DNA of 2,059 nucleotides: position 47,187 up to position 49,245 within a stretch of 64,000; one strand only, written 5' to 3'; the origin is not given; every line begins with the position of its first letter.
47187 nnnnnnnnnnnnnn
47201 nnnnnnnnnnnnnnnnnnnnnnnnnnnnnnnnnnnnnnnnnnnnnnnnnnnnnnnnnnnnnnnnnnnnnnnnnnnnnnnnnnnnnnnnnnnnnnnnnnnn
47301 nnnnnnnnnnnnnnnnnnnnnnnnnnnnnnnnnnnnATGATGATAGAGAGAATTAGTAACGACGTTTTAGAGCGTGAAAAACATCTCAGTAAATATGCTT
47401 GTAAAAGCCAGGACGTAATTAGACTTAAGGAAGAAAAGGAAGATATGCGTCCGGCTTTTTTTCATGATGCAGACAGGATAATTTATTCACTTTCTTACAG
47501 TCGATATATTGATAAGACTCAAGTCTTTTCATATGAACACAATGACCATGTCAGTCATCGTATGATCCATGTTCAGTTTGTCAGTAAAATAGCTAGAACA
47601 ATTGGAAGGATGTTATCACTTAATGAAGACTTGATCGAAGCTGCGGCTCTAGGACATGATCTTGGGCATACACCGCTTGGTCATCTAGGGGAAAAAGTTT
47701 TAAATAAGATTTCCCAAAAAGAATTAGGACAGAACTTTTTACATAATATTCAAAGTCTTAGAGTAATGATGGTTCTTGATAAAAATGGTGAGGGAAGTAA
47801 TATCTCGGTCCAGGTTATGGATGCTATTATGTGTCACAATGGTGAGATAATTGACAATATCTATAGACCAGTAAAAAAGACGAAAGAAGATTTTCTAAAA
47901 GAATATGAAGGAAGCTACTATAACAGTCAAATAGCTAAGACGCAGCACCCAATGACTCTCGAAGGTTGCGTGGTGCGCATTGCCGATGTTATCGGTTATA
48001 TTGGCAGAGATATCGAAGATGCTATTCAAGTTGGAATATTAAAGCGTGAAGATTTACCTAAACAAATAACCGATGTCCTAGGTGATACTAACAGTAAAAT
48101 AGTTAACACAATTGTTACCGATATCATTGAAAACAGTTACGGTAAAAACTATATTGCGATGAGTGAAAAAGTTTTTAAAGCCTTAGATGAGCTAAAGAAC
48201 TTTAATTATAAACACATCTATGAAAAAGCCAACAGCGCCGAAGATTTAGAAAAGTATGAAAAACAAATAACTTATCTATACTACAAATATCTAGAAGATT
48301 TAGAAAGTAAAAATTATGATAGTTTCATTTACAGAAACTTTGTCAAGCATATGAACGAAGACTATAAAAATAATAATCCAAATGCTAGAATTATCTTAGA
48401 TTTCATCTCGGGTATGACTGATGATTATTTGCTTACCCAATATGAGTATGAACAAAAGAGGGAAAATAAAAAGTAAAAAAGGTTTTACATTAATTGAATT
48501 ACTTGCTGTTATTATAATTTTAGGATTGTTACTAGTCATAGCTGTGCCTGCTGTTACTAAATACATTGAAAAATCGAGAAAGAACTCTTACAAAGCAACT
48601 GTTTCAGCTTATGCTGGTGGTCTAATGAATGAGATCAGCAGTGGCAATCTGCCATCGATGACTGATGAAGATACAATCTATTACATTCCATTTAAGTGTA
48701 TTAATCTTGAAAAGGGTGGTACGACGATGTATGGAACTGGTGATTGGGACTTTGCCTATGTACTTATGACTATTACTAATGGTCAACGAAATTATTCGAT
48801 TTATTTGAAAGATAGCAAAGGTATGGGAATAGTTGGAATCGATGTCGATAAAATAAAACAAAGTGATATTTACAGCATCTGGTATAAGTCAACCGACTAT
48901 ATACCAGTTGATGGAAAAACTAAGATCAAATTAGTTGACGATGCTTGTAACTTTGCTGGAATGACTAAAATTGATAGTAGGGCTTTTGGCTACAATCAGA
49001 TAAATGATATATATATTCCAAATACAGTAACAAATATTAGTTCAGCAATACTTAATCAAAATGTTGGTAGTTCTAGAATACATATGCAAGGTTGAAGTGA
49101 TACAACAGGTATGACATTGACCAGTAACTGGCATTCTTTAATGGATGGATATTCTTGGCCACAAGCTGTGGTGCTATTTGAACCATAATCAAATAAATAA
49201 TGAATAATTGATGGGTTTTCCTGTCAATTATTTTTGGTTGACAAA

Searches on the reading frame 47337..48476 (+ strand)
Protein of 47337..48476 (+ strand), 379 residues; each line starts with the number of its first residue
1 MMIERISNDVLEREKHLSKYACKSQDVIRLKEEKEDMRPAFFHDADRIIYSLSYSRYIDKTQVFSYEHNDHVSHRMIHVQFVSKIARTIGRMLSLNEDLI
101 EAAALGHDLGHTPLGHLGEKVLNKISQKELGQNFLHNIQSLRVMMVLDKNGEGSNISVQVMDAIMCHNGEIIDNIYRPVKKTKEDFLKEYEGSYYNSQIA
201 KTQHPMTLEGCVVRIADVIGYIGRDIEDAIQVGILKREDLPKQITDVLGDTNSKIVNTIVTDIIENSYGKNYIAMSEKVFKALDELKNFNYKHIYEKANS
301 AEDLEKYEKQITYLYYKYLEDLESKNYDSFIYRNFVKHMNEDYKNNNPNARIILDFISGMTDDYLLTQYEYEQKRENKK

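Call 11: search_protein_families(library=pfam, proteins=[window:47337-48476:+], max_evalue=0.001)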
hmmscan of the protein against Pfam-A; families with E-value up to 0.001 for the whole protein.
window:47337-48476:+ (379 aa): 2 families
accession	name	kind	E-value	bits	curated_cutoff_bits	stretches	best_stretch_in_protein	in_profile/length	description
PF13286.11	HD_assoc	-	1.4e-12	48.4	22.2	1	273-370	1-90/91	Phosphohydrolase-associated domain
PF01966.28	HD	-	4e-09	37.2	22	1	76-219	2-113/116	HD domain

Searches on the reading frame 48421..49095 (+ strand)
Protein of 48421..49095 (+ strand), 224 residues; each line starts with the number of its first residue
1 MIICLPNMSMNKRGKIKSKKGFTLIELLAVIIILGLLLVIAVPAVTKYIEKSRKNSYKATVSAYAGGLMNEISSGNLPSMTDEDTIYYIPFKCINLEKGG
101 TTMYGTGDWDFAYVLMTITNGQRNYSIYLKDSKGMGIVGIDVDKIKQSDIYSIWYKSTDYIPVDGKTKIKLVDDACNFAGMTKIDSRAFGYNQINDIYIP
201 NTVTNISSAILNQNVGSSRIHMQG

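Call 11: search_protein_families(library=pfam, proteins=[window:48421-49095:+], max_evalue=0.001)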
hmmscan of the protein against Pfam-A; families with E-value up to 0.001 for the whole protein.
window:48421-49095:+ (224 aa): 1 family
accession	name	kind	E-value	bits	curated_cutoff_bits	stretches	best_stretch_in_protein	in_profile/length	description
PF07963.17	N_methyl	-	3.9e-07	29.8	21.2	1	17-41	2-26/27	Prokaryotic N-terminal methylation motif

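Call 36: list_cluster_members(proteins=[P0001, window:48421-49092:+])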
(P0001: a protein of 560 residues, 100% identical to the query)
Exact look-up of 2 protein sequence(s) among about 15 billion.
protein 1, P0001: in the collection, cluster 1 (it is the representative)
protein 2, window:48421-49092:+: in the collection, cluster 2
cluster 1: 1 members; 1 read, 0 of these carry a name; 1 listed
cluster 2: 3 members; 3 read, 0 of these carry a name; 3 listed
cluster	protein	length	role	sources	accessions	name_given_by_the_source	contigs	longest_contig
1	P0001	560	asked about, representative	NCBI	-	-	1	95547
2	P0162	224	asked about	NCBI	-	-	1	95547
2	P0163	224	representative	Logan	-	-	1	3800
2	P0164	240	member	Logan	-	-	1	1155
